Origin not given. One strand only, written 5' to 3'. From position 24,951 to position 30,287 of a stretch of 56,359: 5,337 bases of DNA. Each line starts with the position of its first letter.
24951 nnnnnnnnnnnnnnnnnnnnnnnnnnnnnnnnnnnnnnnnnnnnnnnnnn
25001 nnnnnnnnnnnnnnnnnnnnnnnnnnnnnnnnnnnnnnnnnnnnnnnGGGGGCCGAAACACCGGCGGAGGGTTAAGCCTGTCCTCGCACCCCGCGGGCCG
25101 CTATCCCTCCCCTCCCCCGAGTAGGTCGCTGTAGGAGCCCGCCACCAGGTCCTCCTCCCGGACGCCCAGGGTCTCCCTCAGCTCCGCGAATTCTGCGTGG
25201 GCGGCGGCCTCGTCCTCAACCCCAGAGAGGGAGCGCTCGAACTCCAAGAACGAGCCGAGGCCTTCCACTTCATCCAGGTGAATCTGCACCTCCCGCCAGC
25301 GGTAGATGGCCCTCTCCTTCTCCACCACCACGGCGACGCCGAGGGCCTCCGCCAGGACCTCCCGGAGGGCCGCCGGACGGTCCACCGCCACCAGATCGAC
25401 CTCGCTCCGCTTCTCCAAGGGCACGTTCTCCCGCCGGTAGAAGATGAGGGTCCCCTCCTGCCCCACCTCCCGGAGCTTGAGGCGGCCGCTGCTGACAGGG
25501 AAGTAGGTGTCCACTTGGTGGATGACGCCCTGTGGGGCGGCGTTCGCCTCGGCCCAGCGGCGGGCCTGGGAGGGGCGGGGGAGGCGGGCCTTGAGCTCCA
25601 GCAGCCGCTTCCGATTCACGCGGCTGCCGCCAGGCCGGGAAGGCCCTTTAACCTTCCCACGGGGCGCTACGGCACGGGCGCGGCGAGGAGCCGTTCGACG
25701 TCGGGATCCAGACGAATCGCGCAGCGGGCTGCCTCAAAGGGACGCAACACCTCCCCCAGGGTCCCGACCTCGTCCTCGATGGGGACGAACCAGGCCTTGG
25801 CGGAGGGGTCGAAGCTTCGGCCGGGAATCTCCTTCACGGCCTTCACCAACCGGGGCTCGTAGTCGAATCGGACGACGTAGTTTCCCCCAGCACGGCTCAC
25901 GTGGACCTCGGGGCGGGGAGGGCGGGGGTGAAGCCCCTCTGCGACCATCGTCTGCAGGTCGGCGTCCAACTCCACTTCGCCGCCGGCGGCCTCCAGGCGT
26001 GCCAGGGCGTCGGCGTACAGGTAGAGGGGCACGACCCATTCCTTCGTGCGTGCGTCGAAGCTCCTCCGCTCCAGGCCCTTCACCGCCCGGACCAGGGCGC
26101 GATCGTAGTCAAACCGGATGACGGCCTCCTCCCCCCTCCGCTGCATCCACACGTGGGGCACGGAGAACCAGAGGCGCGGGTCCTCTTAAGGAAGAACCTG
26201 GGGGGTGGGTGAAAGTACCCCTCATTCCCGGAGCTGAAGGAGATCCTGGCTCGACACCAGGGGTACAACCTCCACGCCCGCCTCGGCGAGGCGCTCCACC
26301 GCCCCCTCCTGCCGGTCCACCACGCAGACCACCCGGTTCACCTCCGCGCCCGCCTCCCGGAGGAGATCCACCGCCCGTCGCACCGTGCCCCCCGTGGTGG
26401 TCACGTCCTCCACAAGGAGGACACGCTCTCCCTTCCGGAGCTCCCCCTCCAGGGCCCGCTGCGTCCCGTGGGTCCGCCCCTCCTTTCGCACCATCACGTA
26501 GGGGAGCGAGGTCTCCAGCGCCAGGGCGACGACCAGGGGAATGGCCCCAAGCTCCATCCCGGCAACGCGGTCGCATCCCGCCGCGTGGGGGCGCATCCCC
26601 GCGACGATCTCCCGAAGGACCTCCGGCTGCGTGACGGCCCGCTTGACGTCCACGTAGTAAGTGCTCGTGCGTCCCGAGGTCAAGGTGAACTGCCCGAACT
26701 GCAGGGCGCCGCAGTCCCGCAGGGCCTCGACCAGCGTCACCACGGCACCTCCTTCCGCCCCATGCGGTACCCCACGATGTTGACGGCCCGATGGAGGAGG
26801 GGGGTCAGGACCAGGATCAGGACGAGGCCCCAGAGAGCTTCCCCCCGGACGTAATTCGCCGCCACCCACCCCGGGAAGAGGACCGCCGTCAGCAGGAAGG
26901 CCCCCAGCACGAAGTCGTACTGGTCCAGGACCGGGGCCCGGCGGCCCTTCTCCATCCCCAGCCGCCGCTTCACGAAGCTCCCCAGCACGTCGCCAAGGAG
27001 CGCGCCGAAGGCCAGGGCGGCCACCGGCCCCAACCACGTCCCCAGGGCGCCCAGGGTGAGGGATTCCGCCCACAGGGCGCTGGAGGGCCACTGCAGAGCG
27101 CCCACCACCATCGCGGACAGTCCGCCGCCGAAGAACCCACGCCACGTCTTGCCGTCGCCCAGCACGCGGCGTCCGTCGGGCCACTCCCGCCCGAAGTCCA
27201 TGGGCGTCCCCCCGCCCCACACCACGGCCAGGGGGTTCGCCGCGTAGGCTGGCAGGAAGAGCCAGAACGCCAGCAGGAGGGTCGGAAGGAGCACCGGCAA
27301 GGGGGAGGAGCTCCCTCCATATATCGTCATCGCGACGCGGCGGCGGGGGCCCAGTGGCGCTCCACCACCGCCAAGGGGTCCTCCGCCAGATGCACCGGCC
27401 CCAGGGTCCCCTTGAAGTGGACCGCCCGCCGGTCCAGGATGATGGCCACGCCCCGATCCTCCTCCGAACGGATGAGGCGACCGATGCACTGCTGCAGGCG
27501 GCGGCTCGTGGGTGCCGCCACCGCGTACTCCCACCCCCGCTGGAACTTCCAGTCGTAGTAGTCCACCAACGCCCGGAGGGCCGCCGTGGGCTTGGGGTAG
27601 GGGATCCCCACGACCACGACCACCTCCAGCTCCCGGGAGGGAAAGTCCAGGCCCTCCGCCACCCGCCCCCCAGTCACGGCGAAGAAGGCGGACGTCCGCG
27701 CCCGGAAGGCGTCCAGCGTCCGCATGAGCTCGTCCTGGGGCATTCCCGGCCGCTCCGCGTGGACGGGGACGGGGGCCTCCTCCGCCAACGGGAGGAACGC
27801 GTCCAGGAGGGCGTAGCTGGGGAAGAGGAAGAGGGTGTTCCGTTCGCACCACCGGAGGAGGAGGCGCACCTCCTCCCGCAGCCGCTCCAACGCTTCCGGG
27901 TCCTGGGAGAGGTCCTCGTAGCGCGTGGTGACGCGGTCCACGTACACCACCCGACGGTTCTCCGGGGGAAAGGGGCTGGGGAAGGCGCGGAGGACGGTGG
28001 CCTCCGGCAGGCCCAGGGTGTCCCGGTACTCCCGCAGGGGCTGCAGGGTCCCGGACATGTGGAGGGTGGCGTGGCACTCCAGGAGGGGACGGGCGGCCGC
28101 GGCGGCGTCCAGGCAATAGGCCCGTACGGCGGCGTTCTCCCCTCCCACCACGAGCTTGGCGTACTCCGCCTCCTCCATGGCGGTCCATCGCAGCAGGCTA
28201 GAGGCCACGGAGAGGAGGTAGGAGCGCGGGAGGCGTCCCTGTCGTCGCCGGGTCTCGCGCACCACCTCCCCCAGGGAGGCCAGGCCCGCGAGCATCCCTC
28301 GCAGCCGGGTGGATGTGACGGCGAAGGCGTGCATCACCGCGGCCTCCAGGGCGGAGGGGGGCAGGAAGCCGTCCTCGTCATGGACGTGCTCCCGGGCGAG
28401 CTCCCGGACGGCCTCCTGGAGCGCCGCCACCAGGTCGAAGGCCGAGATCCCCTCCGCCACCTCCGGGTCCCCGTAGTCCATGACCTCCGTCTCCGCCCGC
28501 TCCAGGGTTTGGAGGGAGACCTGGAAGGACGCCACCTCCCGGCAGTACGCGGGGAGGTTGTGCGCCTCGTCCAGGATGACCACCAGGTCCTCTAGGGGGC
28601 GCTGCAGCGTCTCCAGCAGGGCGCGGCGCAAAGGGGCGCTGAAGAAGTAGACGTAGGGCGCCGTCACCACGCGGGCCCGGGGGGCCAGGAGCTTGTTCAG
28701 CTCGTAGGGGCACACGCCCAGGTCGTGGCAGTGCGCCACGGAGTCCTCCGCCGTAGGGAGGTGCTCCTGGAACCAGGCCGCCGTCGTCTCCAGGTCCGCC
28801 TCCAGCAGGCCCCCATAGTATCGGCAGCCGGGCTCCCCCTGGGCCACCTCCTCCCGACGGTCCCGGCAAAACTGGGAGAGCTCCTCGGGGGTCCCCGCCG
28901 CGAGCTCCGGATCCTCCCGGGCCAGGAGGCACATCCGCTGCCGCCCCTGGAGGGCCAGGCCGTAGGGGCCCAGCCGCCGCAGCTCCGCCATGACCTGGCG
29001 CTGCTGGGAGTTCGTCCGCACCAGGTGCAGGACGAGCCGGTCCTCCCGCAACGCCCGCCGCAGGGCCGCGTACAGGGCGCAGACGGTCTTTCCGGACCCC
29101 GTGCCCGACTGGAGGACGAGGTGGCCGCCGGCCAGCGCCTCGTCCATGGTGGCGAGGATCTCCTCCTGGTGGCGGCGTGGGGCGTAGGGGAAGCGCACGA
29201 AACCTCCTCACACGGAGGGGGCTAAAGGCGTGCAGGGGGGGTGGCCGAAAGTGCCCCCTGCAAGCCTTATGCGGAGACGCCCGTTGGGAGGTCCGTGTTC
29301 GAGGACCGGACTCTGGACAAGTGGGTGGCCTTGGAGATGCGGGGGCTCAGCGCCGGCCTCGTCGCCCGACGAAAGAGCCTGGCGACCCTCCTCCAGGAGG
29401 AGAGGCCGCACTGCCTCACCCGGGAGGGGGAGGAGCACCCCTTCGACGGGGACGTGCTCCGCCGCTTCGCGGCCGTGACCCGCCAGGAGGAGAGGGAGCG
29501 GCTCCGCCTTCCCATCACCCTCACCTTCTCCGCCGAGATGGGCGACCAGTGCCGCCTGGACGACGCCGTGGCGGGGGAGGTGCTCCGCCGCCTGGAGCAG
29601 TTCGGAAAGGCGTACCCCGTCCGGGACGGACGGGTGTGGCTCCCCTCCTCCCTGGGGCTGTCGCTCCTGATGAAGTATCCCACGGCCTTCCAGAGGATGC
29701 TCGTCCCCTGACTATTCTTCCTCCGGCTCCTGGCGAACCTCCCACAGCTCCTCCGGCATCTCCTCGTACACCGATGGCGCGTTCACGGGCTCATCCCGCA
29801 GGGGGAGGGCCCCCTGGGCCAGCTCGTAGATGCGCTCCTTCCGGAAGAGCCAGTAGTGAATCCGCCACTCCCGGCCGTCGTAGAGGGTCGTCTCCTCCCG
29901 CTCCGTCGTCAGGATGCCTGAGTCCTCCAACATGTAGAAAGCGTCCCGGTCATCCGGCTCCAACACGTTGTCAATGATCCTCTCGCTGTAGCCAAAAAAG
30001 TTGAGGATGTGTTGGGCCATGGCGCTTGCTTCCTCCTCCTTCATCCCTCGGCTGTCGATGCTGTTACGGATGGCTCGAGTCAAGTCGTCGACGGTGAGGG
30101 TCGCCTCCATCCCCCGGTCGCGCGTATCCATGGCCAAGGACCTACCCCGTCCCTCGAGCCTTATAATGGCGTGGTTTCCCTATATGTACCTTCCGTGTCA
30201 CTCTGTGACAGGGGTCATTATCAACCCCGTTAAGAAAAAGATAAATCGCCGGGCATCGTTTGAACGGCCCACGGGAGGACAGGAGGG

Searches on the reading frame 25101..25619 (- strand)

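Call 8: search_protein_families(library=pfam, proteins=[window:25101-25619:-])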
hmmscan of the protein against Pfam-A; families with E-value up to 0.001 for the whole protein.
window:25101-25619:- (172 aa): 1 family
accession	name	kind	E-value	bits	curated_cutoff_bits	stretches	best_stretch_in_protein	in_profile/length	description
PF01928.26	CYTH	-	2.4e-18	67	23.2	1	8-163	5-179/179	CYTH domain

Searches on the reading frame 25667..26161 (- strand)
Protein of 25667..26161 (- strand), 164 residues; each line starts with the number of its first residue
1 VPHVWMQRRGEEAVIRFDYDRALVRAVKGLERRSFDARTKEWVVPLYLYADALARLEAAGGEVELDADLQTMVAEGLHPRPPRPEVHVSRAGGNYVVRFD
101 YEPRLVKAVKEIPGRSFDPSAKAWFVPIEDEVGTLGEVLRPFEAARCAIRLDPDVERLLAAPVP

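Call 8: search_protein_families(library=pfam, proteins=[window:25667-26161:-])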
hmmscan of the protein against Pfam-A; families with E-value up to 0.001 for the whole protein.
window:25667-26161:- (164 aa): 1 family
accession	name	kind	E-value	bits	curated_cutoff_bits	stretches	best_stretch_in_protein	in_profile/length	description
PF07443.18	HARP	-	4.4e-10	39.4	25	1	96-130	2-36/55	HepA-related protein (HARP)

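Call 64: search_protein_families(library=ncbifam, proteins=[window:25667-26161:-], max_evalue=0.001)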
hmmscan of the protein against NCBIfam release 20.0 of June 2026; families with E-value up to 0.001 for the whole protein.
window:25667-26161:- (164 aa): 0 families

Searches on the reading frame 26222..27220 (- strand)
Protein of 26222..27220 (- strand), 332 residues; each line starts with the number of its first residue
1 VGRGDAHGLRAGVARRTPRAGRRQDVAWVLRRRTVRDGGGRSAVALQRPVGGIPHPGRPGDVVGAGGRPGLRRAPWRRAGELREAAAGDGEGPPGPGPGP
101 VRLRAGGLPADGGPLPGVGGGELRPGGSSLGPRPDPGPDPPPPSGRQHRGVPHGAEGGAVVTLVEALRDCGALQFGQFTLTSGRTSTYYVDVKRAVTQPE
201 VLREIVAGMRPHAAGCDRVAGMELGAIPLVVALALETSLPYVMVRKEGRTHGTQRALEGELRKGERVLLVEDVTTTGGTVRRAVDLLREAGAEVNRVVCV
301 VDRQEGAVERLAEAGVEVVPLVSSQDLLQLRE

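Call 97: search_protein_families(library=pfam, proteins=[window:26222-27220:-], max_evalue=0.001)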
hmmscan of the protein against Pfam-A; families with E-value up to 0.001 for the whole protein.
window:26222-27220:- (332 aa): 2 families
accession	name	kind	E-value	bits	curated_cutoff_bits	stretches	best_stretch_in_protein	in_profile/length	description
PF00156.33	Pribosyltran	-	1.4e-14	54.2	26.3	1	219-311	33-134/158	Phosphoribosyl transferase domain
PF14681.12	UPRTase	-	4e-05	23.6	27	1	256-314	113-171/206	Uracil phosphoribosyltransferase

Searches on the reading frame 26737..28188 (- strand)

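Call 8: search_protein_families(library=pfam, proteins=[window:26737-28188:-])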
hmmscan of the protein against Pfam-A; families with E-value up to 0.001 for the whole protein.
window:26737-28188:- (483 aa): 1 family
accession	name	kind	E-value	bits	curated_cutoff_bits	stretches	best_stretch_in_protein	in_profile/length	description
PF01864.22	CarS-like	-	7.8e-47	160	22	1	303-483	4-175/175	CDP-archaeol synthase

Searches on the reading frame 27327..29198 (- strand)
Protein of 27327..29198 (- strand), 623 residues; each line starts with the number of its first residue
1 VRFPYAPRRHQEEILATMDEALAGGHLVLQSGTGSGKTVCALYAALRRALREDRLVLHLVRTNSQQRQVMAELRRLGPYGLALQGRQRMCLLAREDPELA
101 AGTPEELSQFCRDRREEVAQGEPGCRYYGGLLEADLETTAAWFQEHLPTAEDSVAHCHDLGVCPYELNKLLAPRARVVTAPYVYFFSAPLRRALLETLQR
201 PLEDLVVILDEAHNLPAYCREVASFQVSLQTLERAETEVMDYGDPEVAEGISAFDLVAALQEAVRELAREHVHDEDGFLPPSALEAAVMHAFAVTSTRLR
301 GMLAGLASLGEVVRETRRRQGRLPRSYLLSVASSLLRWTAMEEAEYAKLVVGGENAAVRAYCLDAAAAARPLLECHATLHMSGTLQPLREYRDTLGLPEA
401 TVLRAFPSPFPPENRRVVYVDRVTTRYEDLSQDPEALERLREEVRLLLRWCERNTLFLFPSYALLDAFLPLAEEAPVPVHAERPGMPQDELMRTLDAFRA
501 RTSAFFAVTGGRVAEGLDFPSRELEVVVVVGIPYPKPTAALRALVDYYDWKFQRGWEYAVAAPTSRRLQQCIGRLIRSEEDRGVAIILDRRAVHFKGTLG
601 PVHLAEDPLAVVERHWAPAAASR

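Call 8: search_protein_families(library=pfam, proteins=[window:27327-29198:-])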
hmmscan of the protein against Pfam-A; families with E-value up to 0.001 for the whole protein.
window:27327-29198:- (623 aa): 5 families
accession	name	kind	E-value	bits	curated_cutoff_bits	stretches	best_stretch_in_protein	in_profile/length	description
PF06777.17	HBB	-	2.8e-41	141.7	30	1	236-429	2-190/190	Helical and beta-bridge domain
PF13307.12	Helicase_C_2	-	1.2e-29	104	25.3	1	448-592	5-154/170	Helicase C-terminal domain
PF06733.21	DEAD_2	-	2.8e-26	92.6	21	1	60-232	3-172/172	DEAD_2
PF00270.35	DEAD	-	7.8e-10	39.2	26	1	17-113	7-111/167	DEAD/DEAH box helicase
PF04851.21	ResIII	-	7e-07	29.7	22.5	1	6-78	3-78/164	Type III restriction enzyme, res subunit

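Call 64: search_protein_families(library=ncbifam, proteins=[window:27327-29198:-], max_evalue=0.001)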
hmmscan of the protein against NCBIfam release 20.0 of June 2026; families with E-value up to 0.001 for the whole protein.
window:27327-29198:- (623 aa): 7 families
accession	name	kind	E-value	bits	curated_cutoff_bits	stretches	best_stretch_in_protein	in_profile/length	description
TIGR00604.1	rad3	subfamily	1.3e-59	202.6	246.95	2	3-315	6-336/706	DNA repair helicase (rad3)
NF053712.1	repair_DEAH_YoaA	equivalog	2.7e-30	105.7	680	1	5-593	17-601/630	DNA repair helicase YoaA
NF008729.0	PRK11747.1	equivalog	9e-24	83.9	598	2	376-593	469-682/703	ATP-dependent DNA helicase DinG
TIGR01407.1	dinG_rel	hypoth_equivalog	3.2e-20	72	547.7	1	368-593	627-855/889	putative DnaQ family exonuclease/DinG family helicase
NF005981.0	PRK08074.1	equivalog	2.1e-18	65.8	789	1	377-592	681-895/931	ATP-dependent DNA helicase DinG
TIGR03117.2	cas_csf4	equivalog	1e-08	33.9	400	1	6-77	128-200/800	type IV CRISPR-associated DEAD/DEAH-box helicase Csf4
NF005569.0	PRK07246.1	equivalog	6.5e-06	24.7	794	1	513-594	704-786/820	bifunctional DnaQ family exonuclease/ATP-dependent helicase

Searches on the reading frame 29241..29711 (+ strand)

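Call 8: search_protein_families(library=pfam, proteins=[window:29241-29711:+])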
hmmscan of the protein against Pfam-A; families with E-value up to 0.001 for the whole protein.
window:29241-29711:+ (156 aa): 1 family
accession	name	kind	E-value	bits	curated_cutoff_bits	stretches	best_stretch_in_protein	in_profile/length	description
PF01886.21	DUF61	-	2.9e-19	69.8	27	1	26-151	1-124/127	Protein of unknown function DUF61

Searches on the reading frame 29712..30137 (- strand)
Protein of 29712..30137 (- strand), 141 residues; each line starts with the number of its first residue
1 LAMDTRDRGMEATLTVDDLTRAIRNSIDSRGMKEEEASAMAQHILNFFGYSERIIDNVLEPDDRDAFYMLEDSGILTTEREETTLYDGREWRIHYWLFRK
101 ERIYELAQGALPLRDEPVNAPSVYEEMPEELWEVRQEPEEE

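Call 71: search_protein_families(library=pfam, proteins=[window:29712-30137:-])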
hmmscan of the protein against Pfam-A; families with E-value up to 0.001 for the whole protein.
window:29712-30137:- (141 aa): 1 family
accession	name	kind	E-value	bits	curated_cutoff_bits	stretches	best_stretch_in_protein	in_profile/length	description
PF19479.4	DUF6015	-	1.3e-31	110.3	27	1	14-101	3-89/140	Family of unknown function (DUF6015)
